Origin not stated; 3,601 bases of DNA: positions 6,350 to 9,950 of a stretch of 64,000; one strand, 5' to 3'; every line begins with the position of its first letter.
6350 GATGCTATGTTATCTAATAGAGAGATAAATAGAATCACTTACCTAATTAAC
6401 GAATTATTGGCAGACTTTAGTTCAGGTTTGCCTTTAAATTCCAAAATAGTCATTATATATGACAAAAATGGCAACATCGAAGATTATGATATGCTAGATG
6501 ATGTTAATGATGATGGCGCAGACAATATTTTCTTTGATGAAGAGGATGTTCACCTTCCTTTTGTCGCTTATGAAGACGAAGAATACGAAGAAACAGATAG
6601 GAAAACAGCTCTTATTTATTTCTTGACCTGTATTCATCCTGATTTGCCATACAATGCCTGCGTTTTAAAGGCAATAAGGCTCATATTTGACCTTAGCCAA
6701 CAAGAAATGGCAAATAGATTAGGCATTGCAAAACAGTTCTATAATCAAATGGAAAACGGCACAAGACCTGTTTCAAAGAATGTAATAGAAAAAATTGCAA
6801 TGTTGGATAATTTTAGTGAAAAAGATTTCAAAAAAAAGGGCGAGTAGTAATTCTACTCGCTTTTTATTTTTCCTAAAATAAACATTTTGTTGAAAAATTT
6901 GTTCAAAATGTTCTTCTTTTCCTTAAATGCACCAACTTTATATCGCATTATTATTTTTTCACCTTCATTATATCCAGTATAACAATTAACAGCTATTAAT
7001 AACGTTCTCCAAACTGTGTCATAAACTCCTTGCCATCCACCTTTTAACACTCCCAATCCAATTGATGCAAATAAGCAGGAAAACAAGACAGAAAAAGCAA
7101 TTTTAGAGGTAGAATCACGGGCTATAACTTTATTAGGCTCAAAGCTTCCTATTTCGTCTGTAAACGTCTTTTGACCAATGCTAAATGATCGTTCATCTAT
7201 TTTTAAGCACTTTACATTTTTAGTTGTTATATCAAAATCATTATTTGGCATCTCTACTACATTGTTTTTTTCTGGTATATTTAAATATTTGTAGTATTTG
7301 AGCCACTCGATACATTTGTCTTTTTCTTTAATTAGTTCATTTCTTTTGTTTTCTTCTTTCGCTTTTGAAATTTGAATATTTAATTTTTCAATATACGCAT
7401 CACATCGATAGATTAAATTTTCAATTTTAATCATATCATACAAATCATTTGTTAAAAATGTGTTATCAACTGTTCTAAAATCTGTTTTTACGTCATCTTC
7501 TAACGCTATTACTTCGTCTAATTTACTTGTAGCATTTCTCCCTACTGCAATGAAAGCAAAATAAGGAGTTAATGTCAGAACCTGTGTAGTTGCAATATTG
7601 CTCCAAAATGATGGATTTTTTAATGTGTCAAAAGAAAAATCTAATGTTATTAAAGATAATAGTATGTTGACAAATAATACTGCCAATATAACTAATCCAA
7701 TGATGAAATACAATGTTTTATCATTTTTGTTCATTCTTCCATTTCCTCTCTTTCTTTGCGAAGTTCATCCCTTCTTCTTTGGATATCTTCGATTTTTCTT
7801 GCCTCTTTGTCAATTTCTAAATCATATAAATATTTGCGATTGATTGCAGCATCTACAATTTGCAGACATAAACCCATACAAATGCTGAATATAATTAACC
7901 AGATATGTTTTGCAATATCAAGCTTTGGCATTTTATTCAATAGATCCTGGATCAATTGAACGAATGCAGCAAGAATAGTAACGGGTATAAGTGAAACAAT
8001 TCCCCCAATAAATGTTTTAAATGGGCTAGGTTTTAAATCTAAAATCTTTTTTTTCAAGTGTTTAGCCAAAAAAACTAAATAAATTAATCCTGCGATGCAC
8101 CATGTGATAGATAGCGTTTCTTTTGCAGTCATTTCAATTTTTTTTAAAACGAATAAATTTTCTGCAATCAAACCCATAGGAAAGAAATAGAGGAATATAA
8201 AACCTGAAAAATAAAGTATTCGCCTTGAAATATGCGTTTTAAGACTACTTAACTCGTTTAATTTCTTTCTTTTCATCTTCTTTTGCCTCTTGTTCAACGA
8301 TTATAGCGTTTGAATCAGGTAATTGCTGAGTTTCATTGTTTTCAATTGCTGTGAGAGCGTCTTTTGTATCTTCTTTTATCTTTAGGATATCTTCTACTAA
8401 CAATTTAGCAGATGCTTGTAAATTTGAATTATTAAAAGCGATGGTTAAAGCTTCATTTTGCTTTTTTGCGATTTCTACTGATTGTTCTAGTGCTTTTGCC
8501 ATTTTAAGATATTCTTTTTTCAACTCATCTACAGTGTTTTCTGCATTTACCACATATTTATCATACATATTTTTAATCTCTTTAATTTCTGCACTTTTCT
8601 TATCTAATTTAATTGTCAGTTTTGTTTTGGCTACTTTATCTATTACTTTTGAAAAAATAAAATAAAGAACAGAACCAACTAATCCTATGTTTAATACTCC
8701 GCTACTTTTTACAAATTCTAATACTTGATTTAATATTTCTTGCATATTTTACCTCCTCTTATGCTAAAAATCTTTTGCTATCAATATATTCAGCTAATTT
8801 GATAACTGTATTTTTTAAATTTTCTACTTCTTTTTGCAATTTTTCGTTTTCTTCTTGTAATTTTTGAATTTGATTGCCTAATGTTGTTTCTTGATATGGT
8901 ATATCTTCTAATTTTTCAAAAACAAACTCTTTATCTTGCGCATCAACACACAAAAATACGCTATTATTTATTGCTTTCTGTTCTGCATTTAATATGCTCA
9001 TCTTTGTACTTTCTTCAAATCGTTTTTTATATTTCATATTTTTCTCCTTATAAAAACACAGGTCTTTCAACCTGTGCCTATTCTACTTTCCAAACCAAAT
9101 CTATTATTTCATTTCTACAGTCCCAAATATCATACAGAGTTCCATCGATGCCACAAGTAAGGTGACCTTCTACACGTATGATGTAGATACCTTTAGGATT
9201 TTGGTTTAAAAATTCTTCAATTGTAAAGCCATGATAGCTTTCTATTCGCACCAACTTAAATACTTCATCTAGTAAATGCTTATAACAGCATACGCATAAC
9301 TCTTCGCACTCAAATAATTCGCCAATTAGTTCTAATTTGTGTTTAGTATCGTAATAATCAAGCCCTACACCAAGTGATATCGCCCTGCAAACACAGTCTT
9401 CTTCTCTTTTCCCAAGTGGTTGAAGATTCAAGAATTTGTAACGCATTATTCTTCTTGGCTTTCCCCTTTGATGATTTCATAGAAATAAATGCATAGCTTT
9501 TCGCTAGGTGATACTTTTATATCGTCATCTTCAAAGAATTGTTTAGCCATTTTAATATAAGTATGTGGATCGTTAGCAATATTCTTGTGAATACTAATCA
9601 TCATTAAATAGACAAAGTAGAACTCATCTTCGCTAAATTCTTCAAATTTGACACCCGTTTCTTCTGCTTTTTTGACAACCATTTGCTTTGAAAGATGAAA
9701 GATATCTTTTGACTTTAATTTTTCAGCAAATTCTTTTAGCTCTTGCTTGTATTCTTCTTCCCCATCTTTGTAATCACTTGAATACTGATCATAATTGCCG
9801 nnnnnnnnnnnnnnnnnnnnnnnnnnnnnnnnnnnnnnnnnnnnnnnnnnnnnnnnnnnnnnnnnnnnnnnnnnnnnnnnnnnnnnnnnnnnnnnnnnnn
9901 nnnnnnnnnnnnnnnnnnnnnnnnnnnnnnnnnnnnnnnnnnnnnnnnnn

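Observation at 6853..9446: Five-gene membrane and coiled-coil operon at the prophage left end with no recognisable homology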

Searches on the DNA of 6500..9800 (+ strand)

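Call 4: search_dna_similar(query=window:6500-9800:+, collection=phages, mode=near)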
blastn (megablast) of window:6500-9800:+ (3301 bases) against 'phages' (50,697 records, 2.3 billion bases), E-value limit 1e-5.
No match.
